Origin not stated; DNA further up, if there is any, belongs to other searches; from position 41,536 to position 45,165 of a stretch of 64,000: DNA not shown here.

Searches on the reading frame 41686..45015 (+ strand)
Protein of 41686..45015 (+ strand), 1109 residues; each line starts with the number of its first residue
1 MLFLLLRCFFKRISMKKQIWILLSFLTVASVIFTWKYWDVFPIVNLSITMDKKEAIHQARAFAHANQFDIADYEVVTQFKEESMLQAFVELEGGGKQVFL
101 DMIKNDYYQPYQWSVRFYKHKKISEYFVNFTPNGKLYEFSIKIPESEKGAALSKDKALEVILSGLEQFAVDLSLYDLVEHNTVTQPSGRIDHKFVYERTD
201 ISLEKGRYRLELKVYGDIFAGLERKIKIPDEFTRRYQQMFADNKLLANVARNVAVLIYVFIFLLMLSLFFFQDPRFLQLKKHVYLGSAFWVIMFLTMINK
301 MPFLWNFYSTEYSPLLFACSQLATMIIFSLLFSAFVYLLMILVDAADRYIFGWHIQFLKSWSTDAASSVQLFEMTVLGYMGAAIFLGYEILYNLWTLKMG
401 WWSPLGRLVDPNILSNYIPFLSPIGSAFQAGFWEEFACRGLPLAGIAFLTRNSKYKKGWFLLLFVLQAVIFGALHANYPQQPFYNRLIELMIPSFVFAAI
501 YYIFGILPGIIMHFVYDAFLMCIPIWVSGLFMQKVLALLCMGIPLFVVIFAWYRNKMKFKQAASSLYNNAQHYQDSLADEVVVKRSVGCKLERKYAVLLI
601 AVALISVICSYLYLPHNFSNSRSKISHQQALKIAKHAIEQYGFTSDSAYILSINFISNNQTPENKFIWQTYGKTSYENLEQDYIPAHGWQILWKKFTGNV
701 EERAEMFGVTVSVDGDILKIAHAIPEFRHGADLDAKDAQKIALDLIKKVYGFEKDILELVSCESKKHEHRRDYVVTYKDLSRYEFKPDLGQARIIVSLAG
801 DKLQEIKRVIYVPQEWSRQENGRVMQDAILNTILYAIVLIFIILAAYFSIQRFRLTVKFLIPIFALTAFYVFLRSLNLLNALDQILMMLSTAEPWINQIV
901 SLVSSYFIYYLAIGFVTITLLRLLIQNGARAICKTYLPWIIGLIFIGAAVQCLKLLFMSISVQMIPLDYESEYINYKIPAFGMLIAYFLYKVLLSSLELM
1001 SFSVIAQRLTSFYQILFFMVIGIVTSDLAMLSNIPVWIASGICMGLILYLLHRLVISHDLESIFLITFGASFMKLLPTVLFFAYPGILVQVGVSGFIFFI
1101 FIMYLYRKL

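Call 54: search_protein_families(library=pfam, proteins=[window:41686-45015:+], max_evalue=0.001)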
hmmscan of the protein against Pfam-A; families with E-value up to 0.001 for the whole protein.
window:41686-45015:+ (1109 aa): 1 family
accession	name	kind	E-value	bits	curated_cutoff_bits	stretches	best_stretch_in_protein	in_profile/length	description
PF16244.11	DUF4901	-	9.3e-07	29.5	27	0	113-218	34-141/148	YcdB, YcdC repeated domain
